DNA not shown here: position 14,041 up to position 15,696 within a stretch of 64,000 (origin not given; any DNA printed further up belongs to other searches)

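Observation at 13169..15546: SiaA/SiaB/SiaC-like partner-switching operon with a cytoplasmic CBS-like sensor and no diguanylate-cyclase output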

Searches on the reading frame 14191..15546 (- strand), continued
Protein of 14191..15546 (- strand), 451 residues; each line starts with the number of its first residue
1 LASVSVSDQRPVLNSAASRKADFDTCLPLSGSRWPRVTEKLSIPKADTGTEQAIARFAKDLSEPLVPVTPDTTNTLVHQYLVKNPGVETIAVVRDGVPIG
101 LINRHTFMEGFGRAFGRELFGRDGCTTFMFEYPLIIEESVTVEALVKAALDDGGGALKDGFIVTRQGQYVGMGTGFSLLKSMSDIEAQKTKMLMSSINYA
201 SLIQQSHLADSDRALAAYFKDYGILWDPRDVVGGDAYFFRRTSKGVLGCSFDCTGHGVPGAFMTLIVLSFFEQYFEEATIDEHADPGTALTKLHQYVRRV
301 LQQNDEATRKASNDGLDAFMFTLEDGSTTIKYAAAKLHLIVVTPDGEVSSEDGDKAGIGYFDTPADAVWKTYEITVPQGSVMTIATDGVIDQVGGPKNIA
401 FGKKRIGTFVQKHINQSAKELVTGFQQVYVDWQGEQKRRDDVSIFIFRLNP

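Call 26: predict_structure(alignment_id=A1)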
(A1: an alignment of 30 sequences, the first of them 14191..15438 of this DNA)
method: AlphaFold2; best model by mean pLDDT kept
length: 415 residues; sequences in the alignment: 30
mean_pLDDT: 88.7   pTM: 0.70
mean pLDDT of the five models: 88.7, 86.2, 85.7, 85.4, 84.6
residues with pLDDT >= 90: 267; 70-90: 124; 50-70: 10; < 50: 14
segments of 3 or more residues with pLDDT < 50: 1-14
pLDDT, mean of each block of 10 residues (from residue 1): 34 59 93 94 93 95 94 86 81 92 93 87 94 95 84 75 81 93 95 86 95 93 86 93 85 97 83 75 96 96 97 95 93 97 96 88 90 97 97 91 92 85
secondary structure, 60 per line:
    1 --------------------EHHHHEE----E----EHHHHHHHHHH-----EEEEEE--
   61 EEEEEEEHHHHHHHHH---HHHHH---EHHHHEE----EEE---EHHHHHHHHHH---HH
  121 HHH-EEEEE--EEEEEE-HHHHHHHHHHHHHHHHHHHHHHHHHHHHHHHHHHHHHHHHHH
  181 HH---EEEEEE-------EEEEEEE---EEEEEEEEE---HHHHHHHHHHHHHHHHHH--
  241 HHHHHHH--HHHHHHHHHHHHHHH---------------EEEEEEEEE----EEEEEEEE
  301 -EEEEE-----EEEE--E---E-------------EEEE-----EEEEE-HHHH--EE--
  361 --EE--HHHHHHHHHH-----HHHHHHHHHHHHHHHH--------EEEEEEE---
elements in order: H22-25 H38-47 E53-58 E61-67 H68-76 H80-84 H89-92 E99-101 H106-115 H119-123 E125-129 E132-137 H139-182 E186-191 E199-205 E209-217 H221-238 H241-247 H250-264 E280-288 E293-300 E302-306 E312-315 E336-339 E345-349 H351-354 H367-376 H382-397 E406-412

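Call 29: fold_search(model_id=the predicted structure, library=pdb)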
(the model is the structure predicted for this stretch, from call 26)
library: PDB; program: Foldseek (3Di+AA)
matches with E <= 10: 693; with E <= 0.001: 329
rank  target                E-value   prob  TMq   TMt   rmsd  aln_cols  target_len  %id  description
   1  6k4e_B                4.0e-24  1.00  0.54  0.89   2.6       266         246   33  SiaA-PP2C domain of Pseudomonas aeruginosa (released 2019-06-26)
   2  6k4e_A                2.3e-22  1.00  0.54  0.89   2.5       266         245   31  SiaA-PP2C domain of Pseudomonas aeruginosa (released 2019-06-26)
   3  3w40_A                1.3e-11  1.00  0.37  0.72   4.2       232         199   17  Crystal structure of RsbX in complex with magnesium in space group P1 (released 2014-01-22)
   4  3f79_B                1.8e-11  1.00  0.40  0.68   6.0       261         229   15  Structure of pseudo-centered cell crystal form of the C-terminal phosphatase domain of P. aeruginosa RssB (released 2009-11-24)
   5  5ucg_B                2.7e-11  1.00  0.43  0.52   3.6       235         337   14  Structure of the PP2C Phosphatase Domain and a Fragment of the Regulatory Domain of the Cell Fate Determinant SpoIIE f (released 2017-05-31)
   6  3f7a_A                3.0e-11  1.00  0.40  0.44  16.1       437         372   13  Structure of Orthorhombic crystal form of Pseudomonas aeruginosa RssB (released 2009-11-24)
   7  3f79_D                3.2e-11  1.00  0.40  0.67   6.5       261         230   16  Structure of pseudo-centered cell crystal form of the C-terminal phosphatase domain of P. aeruginosa RssB (released 2009-11-24)
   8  3f7a_B                3.7e-11  1.00  0.41  0.44  15.3       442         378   12  Structure of Orthorhombic crystal form of Pseudomonas aeruginosa RssB (released 2009-11-24)
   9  3pu9_A                4.4e-11  1.00  0.45  0.76   2.9       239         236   13  Crystal structure of serine/threonine phosphatase Sphaerobacter thermophilus DSM 20745 (released 2010-12-22)
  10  5ucg_E                4.9e-11  1.00  0.43  0.51   3.6       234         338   14  Structure of the PP2C Phosphatase Domain and a Fragment of the Regulatory Domain of the Cell Fate Determinant SpoIIE f (released 2017-05-31)
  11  6ihv                  6.3e-11  1.00  0.42  0.75   4.2       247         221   12  Crystal structure of bacterial serine phosphatase bearing R161E mutation (released 2019-08-07)
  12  3f79_E                6.3e-11  1.00  0.39  0.66   6.3       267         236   15  Structure of pseudo-centered cell crystal form of the C-terminal phosphatase domain of P. aeruginosa RssB (released 2009-11-24)
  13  3f79_C                1.0e-10  1.00  0.38  0.64   6.4       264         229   16  Structure of pseudo-centered cell crystal form of the C-terminal phosphatase domain of P. aeruginosa RssB (released 2009-11-24)
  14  3eq2_A                1.1e-10  1.00  0.40  0.45  14.3       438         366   12  Structure of Hexagonal Crystal form of Pseudomonas aeruginosa RssB (released 2009-10-20)
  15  2j82                  1.2e-10  1.00  0.39  0.67   5.1       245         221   15  Structural analysis of the PP2C Family Phosphatase tPphA from Thermosynechococcus elongatus (released 2007-11-06)
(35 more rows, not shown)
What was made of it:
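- On SiaABCD system (P. aeruginosa type): Foldseek E 4e-24, TM 0.89 on the target (call 29).
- Tried and rejected: Foldseek with the full-length model: dominated by PP2C hits and gave nothing on the N-terminus (call 29).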

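Call 36: list_cluster_members(proteins=[window:14191-15438:-, window:13603-14175:-, window:13169-13549:-, window:11634-12962:-, window:16607-18001:-])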
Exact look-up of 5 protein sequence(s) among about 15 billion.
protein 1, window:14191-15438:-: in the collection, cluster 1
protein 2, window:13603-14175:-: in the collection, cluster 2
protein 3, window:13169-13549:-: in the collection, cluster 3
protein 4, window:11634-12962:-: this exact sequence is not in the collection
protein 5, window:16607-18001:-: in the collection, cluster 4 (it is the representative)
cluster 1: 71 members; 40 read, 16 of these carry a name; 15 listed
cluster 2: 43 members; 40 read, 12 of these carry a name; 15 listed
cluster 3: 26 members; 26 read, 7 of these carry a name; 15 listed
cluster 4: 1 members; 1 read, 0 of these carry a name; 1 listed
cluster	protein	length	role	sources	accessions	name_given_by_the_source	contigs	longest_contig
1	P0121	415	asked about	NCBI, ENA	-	-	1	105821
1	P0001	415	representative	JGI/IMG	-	-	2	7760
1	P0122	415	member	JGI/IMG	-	serine phosphatase RsbU (regulator of sigma subunit)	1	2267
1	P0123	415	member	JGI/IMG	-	serine phosphatase RsbU (regulator of sigma subunit)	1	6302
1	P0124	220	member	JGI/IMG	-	serine phosphatase RsbU (regulator of sigma subunit)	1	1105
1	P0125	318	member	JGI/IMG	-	serine phosphatase RsbU (regulator of sigma subunit)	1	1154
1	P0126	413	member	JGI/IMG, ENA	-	serine phosphatase RsbU (regulator of sigma subunit)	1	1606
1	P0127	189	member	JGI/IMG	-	serine phosphatase RsbU (regulator of sigma subunit)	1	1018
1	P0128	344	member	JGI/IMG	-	serine phosphatase RsbU (regulator of sigma subunit)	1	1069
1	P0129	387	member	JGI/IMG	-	serine phosphatase RsbU (regulator of sigma subunit)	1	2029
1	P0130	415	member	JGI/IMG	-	serine phosphatase RsbU (regulator of sigma subunit)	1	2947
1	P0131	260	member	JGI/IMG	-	serine phosphatase RsbU (regulator of sigma subunit)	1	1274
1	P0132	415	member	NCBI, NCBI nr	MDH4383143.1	MAG: SpoIIE family protein phosphatase [Gammaproteobacteria bacterium] | SpoIIE family protein phosphatase [Gammaproteobacteria bacterium]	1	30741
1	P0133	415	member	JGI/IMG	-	serine phosphatase RsbU (regulator of sigma subunit)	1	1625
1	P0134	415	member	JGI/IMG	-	serine phosphatase RsbU (regulator of sigma subunit)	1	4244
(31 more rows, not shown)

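Call 38: search_protein_families(library=pfam, proteins=[L020:3020-4066:+, L023:9828-10871:+, L027:11307-12353:+, L028:8758-10431:+, L029:7272-8525:-, L032:586-1608:+, L001:10197-11651:-, L007:8591-10150:-, L013:6417-7103:-, L006:10186-10947:+], max_evalue=0.001)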
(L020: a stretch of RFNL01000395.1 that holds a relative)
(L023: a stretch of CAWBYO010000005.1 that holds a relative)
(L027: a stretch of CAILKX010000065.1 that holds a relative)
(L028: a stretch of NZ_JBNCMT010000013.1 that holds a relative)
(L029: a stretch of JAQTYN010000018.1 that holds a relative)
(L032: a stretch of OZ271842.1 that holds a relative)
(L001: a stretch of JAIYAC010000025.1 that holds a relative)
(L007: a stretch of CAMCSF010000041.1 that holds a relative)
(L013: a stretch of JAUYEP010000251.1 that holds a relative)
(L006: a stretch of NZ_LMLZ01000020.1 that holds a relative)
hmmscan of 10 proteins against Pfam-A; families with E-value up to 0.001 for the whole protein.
L020:3020-4066:+ (348 aa): 1 family
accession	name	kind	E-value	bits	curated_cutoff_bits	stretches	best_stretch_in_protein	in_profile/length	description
PF00211.25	Guanylate_cyc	-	2.1e-23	83.3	21.9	1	107-289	7-181/183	Adenylate and Guanylate cyclase catalytic domain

L023:9828-10871:+ (347 aa): 1 family
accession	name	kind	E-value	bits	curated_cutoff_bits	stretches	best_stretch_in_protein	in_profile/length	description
PF00211.25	Guanylate_cyc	-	6.8e-27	94.7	21.9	1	117-298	7-180/183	Adenylate and Guanylate cyclase catalytic domain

L027:11307-12353:+ (348 aa): 1 family
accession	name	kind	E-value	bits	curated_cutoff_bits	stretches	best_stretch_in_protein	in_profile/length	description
PF00211.25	Guanylate_cyc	-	3.3e-30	105.5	21.9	1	114-300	4-182/183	Adenylate and Guanylate cyclase catalytic domain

L028:8758-10431:+ (557 aa): 3 families
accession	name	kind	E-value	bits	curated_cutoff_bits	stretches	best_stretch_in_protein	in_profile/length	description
PF00990.26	GGDEF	-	5.5e-34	117.7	23.8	1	218-362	2-156/161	Diguanylate cyclase, GGDEF domain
PF13487.12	HD_5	-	1.2e-30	106.9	27.2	1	389-541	16-170/170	HD domain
PF01966.28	HD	-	1.8e-14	54.5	22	1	389-510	3-116/116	HD domain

L029:7272-8525:- (417 aa): 1 family
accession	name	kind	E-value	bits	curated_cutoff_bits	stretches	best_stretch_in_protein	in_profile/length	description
PF00211.25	Guanylate_cyc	-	4.8e-28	98.4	21.9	1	106-260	7-156/183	Adenylate and Guanylate cyclase catalytic domain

L032:586-1608:+ (340 aa): 1 family
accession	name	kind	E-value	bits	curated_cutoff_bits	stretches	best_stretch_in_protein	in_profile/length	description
PF00211.25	Guanylate_cyc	-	6.5e-26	91.5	21.9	1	106-284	6-176/183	Adenylate and Guanylate cyclase catalytic domain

L001:10197-11651:- (484 aa): 12 families
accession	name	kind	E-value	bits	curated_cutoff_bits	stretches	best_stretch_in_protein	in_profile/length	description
PF01593.30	Amino_oxidase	-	9.1e-77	259.6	19.8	1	72-482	1-442/443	Flavin containing amine oxidoreductase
PF13450.12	NAD_binding_8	-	3.3e-17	63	21.9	1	67-130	1-64/68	NAD(P)-binding Rossmann-like domain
PF07992.20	Pyr_redox_2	-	3.1e-08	33.8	26.1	1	57-101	137-180/291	Pyridine nucleotide-disulphide oxidoreductase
PF00890.30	FAD_binding_2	-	4.4e-07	29.9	20.4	1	65-134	2-71/414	FAD binding domain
PF12831.13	FAD_oxidored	-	2.9e-06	27.3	27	1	65-106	2-42/416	FAD dependent oxidoreductase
PF01266.30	DAO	-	5.7e-06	26.5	27.9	1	64-183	1-126/353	FAD dependent oxidoreductase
PF00070.33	Pyr_redox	-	7.2e-06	26.9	22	1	64-98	1-35/82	Pyridine nucleotide-disulphide oxidoreductase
PF03486.20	HI0933_like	-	2.5e-05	24.3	50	1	64-102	2-40/244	HI0933-like protein Rossmann domain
PF01946.23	Thi4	-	2.7e-05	24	26.2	1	64-103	19-59/235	Thi4 family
PF13454.12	NAD_binding_9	-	4.1e-05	24.1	21.8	1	66-126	1-65/155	FAD-NAD(P)-binding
PF01262.27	AlaDh_PNT_C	-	0.00037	20.4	23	1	60-95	26-61/214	Alanine dehydrogenase/PNT, C-terminal domain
PF01494.25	FAD_binding_3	-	0.00086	19.1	22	0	65-95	4-34/349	FAD binding domain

L007:8591-10150:- (519 aa): 3 families
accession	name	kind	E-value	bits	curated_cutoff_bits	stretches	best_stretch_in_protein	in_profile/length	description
PF00795.27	CN_hydrolase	-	8.9e-37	127.2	23.2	1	238-498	2-255/256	Carbon-nitrogen hydrolase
PF00583.31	Acetyltransf_1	-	1.4e-05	25.8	20.7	1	102-149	47-96/116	Acetyltransferase (GNAT) family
PF13508.13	Acetyltransf_7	-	0.00037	21.2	27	1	101-139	16-54/84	Acetyltransferase (GNAT) domain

L013:6417-7103:- (228 aa): 2 families
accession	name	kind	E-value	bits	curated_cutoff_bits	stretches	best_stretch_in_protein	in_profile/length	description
PF00034.26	Cytochrom_C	-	2.1e-17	64.6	21.3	2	46-128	3-89/90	Cytochrome c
PF13442.11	Cytochrome_CBB3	-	1.1e-11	45.3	27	1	49-124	9-67/68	Cytochrome C oxidase, cbb3-type, subunit III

L006:10186-10947:+ (253 aa): 1 family
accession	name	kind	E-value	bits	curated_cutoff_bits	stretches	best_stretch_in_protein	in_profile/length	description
PF00990.26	GGDEF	-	5e-34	117.8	23.8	1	88-238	1-161/161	Diguanylate cyclase, GGDEF domain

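Call 42: find_encoding_contigs(protein=P0018, flank=6000, max_places=1)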
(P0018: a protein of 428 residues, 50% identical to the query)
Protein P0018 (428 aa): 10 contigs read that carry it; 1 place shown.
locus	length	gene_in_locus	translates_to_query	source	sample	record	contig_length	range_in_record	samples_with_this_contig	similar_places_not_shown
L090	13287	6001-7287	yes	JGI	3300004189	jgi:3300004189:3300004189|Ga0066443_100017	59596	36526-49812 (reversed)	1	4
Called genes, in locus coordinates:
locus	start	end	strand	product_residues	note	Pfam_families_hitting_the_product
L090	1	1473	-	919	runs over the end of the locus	PF07517:SecA_DEAD, PF01043:SecA_PP_bind, PF21090:P-loop_SecA, PF07516:SecA_SW, PF02810:SEC-C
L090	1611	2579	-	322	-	PF01551:Peptidase_M23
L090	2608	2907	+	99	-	PF05258:DciA (faint)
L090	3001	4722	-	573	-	PF00528:BPD_transp_1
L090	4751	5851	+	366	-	PF00005:ABC_tran, PF13304:AAA_21, PF08402:TOBE_2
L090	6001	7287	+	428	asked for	PF00571:CBS (faint), PF07228:SpoIIE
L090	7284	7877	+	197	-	PF19788:DUF6272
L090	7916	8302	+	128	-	PF09345:SiaC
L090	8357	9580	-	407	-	PF04893:Yip1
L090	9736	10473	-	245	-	PF01553:Acyltransferase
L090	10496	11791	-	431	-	PF12890:DHOase, PF07969:Amidohydro_3 (weak), PF01979:Amidohydro_1 (weak)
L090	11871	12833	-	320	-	PF02729:OTCace_N, PF00185:OTCace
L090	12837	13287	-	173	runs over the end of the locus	PF00156:Pribosyltran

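Call 43: find_encoding_contigs(protein=P0041, flank=6000, max_places=1)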
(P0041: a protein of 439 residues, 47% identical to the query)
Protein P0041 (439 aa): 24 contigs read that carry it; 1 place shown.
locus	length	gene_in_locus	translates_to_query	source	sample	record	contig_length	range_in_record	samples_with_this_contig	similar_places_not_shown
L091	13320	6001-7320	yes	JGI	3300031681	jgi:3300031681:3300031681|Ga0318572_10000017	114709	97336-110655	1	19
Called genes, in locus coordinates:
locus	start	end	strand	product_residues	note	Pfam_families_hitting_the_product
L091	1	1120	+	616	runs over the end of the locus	PF02771:Acyl-CoA_dh_N (faint), PF02770:Acyl-CoA_dh_M, PF00441:Acyl-CoA_dh_1, PF08028:Acyl-CoA_dh_2 (weak), PF12806:Acyl-CoA_dh_C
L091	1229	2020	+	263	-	PF23441:SDR (weak), PF00106:adh_short, PF08659:KR, PF13561:adh_short_C2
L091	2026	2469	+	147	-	PF14539:DUF4442, PF03061:4HBT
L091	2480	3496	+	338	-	PF16884:ADH_N_2, PF00107:ADH_zinc_N, PF13602:ADH_zinc_N_2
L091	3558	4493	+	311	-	PF13417:GST_N_3, PF13409:GST_N_2, PF13410:GST_C_2 (weak)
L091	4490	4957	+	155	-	PF00583:Acetyltransf_1, PF13673:Acetyltransf_10, PF13508:Acetyltransf_7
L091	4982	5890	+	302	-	PF00106:adh_short, PF08659:KR, PF13561:adh_short_C2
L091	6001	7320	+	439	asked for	PF00571:CBS (faint), PF07228:SpoIIE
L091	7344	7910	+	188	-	PF19788:DUF6272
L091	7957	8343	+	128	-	PF09345:SiaC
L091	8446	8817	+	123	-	PF07238:PilZ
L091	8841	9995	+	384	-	PF00532:Peripla_BP_1, PF13407:Peripla_BP_4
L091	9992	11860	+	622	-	PF00990:GGDEF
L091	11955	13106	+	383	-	PF00072:Response_reg, PF13487:HD_5, PF01966:HD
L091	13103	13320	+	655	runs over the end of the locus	PF02743:dCache_1 (weak), PF13185:GAF_2 (weak), PF01590:GAF (weak), PF00989:PAS (weak), PF08448:PAS_4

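Call 44: find_encoding_contigs(protein=P0094, flank=6000, max_places=1)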
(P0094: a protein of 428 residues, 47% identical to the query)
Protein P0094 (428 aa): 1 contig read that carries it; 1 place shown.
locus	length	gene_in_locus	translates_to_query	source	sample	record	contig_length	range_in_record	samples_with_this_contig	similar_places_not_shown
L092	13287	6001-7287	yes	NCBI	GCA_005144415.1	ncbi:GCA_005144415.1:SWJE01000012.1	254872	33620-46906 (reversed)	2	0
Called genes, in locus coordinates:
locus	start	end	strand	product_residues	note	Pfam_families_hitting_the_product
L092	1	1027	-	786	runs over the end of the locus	PF01627:Hpt, PF02518:HATPase_c, PF01584:CheW, PF00072:Response_reg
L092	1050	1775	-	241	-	PF01584:CheW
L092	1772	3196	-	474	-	PF08242:Methyltransf_12 (faint), PF01739:CheR, PF07719:TPR_2 (faint), PF13431:TPR_17 (faint), PF00515:TPR_1 (weak), PF14559:TPR_19 (weak)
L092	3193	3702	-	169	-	PF01584:CheW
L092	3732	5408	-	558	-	PF12729:4HB_MCP_1, PF00672:HAMP, PF00015:MCPsignal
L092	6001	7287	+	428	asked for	PF07228:SpoIIE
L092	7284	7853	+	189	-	PF19788:DUF6272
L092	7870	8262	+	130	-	PF09345:SiaC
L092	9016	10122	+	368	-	PF05987:DUF898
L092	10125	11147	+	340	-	PF23368:DUF7092 (weak), PF01435:Peptidase_M48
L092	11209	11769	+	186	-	PF00440:TetR_N, PF16925:TetR_C_13, PF21993:TetR_C_13_2 (weak)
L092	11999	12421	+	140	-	PF00210:Ferritin (faint), PF02915:Rubrerythrin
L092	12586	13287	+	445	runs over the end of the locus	PF02754:CCG (faint)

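Call 58: find_encoding_contigs(protein=P0096, flank=6000, max_places=1)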
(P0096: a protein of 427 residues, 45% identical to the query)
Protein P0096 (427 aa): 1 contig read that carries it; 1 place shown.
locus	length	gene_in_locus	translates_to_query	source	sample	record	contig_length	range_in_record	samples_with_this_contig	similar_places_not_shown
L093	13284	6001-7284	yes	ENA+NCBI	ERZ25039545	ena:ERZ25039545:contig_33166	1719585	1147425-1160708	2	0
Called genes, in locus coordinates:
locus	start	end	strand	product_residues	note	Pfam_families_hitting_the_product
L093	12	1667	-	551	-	PF00528:BPD_transp_1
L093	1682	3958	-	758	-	PF00528:BPD_transp_1 (weak)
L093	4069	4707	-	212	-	-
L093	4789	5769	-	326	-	PF12849:PBP_like_2, PF13531:SBP_bac_11 (weak)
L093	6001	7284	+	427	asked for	PF07228:SpoIIE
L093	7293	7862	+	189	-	PF19788:DUF6272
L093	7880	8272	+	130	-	PF09345:SiaC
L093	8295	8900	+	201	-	-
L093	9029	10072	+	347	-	PF12849:PBP_like_2, PF12727:PBP_like (faint)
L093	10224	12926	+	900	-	PF08448:PAS_4 (weak), PF00989:PAS (faint), PF00990:GGDEF, PF00563:EAL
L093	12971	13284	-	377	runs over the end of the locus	PF01757:Acyl_transf_3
